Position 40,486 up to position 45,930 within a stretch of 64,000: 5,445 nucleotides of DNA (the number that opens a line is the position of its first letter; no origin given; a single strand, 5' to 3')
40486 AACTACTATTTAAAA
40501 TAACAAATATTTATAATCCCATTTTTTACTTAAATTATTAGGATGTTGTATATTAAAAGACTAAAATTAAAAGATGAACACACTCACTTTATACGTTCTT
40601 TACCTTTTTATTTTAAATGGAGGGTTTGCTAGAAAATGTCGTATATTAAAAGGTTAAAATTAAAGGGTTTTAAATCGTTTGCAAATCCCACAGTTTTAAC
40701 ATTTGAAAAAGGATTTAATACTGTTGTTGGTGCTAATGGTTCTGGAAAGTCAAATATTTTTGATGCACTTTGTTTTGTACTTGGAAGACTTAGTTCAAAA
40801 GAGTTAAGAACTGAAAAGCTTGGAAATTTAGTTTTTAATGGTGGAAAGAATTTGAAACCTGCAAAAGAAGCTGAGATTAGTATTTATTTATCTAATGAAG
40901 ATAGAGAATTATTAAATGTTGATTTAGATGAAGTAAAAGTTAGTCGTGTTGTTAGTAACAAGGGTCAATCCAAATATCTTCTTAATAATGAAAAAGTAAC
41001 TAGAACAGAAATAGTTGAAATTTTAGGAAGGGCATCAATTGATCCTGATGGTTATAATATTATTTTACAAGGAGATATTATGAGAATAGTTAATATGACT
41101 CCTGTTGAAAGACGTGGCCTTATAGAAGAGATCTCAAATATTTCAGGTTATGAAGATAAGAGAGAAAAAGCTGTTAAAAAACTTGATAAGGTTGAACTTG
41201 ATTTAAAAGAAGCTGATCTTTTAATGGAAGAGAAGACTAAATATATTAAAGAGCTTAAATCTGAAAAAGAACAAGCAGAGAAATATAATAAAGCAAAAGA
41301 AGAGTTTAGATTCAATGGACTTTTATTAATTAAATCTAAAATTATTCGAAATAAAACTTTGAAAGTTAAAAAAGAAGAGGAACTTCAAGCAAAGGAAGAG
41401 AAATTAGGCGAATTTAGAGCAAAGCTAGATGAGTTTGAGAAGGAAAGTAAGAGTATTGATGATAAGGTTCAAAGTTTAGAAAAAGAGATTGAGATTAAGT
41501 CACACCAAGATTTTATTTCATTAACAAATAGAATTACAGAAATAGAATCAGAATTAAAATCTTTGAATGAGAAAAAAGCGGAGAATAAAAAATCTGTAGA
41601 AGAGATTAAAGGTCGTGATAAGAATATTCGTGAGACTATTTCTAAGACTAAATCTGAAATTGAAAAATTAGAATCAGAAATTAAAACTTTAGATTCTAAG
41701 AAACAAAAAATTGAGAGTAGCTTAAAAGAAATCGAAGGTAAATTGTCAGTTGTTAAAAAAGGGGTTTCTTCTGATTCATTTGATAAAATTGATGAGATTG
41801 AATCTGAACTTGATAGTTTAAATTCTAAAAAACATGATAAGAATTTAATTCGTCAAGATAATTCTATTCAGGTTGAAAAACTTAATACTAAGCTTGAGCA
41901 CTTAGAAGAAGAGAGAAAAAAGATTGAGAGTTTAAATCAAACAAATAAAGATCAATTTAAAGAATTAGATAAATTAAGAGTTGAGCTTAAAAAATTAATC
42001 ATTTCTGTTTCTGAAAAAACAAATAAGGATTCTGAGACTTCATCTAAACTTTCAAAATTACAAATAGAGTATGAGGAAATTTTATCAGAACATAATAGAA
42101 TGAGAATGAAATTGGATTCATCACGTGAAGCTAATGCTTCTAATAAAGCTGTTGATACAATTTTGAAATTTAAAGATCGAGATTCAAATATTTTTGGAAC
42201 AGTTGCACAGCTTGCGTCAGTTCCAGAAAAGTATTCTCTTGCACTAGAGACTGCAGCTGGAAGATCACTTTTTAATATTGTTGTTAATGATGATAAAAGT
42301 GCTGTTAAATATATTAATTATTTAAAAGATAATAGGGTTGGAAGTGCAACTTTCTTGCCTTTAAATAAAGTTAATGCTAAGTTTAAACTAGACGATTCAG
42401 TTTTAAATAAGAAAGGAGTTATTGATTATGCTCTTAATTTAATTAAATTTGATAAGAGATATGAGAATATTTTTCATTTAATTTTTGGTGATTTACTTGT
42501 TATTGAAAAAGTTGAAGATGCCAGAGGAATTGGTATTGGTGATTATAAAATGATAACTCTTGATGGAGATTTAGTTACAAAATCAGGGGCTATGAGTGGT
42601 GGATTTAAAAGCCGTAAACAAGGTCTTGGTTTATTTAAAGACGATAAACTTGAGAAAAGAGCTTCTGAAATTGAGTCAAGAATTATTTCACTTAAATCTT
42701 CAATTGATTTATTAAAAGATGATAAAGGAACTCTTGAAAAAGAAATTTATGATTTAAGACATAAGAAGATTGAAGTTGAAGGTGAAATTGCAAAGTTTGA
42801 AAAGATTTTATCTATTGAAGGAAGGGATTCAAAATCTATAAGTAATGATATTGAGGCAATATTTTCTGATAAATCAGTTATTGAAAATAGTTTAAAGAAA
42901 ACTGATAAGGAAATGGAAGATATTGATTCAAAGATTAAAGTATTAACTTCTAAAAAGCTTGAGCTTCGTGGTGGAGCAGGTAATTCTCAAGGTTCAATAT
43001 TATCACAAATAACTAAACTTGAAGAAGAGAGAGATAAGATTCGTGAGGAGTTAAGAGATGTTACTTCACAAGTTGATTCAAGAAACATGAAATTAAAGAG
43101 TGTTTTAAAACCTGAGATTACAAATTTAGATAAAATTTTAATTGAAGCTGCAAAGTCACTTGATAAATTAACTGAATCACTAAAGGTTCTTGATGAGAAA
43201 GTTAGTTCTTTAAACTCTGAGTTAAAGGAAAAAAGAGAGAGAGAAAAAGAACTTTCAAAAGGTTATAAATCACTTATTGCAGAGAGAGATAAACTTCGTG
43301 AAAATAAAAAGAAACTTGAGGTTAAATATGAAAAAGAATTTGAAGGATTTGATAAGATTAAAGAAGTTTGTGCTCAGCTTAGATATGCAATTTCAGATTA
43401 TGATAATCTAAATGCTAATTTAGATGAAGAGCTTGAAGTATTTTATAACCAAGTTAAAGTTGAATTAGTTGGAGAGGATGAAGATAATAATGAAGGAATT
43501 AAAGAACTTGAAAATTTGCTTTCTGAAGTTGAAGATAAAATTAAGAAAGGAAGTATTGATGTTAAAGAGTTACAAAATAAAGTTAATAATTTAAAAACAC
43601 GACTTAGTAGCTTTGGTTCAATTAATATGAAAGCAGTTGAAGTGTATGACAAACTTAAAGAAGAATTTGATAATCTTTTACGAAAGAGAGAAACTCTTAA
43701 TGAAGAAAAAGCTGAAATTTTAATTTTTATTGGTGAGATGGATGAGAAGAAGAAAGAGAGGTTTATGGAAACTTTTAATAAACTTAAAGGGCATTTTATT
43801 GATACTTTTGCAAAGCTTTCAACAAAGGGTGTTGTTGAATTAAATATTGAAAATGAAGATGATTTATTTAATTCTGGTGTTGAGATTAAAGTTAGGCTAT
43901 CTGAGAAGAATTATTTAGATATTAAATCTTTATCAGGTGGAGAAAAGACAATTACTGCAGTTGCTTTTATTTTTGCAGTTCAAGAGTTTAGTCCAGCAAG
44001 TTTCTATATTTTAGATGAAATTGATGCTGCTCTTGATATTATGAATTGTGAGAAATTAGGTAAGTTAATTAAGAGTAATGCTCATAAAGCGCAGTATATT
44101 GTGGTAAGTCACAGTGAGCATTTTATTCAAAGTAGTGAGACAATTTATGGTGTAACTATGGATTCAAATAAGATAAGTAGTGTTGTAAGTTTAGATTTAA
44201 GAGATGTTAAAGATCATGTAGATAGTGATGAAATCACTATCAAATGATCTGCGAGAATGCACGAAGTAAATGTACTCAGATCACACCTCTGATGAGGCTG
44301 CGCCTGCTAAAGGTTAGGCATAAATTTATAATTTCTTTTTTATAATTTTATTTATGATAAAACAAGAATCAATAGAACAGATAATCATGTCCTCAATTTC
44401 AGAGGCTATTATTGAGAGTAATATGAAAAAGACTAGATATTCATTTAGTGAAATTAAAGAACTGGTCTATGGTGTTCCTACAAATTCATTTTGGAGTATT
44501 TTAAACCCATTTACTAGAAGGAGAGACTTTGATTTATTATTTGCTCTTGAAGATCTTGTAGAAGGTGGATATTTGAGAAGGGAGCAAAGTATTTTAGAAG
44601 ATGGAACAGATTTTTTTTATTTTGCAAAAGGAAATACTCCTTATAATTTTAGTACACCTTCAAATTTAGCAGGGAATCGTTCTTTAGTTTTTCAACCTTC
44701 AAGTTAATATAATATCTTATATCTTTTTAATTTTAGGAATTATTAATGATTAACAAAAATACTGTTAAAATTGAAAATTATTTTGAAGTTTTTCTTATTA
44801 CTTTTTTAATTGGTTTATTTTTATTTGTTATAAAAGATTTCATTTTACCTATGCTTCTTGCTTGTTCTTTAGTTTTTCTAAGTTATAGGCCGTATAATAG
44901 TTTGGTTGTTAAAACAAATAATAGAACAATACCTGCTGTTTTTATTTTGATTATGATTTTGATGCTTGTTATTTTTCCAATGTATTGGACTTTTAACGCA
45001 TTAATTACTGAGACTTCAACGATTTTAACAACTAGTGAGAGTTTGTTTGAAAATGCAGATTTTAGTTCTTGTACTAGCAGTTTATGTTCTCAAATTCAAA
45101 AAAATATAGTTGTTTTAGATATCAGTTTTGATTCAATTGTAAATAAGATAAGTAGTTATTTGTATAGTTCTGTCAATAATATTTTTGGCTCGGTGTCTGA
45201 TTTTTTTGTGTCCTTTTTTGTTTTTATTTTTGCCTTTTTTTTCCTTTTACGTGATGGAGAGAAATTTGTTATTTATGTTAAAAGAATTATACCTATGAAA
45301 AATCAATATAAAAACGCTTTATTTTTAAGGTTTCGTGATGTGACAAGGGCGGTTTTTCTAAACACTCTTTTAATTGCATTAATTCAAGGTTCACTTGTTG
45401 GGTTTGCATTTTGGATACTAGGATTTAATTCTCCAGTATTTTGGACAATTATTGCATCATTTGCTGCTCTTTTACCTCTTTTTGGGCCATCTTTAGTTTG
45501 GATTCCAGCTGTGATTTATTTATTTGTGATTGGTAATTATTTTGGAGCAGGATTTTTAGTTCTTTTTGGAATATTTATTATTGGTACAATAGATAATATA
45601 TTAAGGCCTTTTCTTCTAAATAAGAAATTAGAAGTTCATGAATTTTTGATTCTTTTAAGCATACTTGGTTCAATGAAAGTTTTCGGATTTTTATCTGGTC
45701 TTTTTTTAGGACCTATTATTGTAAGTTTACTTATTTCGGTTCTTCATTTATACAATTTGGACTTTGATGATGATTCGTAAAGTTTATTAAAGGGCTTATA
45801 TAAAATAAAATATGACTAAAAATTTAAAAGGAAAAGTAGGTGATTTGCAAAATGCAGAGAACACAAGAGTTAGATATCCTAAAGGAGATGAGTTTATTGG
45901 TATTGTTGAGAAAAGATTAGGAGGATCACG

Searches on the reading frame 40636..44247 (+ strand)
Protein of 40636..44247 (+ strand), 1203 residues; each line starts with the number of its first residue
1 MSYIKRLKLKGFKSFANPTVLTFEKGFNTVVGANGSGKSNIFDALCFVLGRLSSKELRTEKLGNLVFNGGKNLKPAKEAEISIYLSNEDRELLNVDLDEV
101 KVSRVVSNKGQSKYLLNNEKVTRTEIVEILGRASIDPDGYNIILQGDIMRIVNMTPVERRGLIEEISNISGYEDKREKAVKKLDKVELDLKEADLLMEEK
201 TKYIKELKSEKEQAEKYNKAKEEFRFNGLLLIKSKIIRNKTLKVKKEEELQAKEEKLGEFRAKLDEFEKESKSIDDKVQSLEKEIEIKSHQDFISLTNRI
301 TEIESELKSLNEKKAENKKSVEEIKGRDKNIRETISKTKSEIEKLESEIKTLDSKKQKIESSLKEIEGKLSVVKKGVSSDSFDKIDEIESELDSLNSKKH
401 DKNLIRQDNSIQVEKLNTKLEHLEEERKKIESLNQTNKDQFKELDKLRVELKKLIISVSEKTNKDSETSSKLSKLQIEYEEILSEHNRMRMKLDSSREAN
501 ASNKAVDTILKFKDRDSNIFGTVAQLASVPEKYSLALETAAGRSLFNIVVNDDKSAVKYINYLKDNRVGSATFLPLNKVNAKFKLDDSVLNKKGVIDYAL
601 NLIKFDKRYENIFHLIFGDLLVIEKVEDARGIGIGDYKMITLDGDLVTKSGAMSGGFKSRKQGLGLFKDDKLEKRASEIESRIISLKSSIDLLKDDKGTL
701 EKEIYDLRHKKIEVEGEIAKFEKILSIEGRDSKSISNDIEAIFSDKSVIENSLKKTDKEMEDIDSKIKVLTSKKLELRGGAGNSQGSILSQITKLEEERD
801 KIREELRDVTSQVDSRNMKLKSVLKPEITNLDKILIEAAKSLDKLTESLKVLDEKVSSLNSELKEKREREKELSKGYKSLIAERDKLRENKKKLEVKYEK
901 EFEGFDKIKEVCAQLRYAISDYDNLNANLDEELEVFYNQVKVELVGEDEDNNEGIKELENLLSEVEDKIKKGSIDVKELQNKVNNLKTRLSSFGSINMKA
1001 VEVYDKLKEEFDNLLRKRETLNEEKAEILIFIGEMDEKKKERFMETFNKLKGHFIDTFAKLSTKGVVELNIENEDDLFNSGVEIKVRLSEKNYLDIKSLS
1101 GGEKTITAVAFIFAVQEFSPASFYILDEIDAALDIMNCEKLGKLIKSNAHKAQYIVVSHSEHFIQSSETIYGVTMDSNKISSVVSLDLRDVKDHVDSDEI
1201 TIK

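Call 30: search_protein_families(library=pfam, proteins=[window:40636-44247:+], max_evalue=0.00001)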
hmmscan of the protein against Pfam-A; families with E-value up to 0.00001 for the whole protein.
window:40636-44247:+ (1203 aa): 5 families
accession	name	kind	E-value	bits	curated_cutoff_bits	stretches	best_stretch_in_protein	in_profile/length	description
PF02463.25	SMC_N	-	2.6e-48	164.8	40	1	3-1181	1-219/220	RecF/RecN/SMC N terminal domain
PF06470.18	SMC_hinge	-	2.4e-27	96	22.5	1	517-631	2-114/116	SMC proteins Flexible Hinge Domain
PF13476.12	AAA_23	-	1.7e-20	74.9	27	1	6-216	1-198/201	AAA domain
PF13175.12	AAA_15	-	1.2e-07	32.1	32.1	1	3-402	2-289/374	AAA ATPase domain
PF13304.12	AAA_21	-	3.7e-06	27.7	27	0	27-66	1-46/304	AAA domain, putative AbiEii toxin, Type IV TA system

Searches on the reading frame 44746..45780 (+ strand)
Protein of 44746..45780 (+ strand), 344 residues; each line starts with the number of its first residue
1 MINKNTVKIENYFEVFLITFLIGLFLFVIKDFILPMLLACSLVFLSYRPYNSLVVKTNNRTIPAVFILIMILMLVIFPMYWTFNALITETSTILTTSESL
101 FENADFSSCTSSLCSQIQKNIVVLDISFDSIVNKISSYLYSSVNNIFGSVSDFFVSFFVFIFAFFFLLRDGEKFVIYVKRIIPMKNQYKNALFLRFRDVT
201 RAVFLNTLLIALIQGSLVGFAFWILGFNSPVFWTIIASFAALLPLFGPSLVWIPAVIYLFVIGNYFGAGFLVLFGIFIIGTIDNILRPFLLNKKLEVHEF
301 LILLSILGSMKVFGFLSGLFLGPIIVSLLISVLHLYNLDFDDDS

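Call 84: search_protein_families(library=pfam, proteins=[window:44746-45780:+], max_evalue=0.0001)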
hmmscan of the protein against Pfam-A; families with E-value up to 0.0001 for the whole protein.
window:44746-45780:+ (344 aa): 1 family
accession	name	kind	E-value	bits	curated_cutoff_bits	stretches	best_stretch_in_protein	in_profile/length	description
PF01594.21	AI-2E_transport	-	3.3e-49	168.3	34.3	1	15-336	4-326/327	AI-2E family transporter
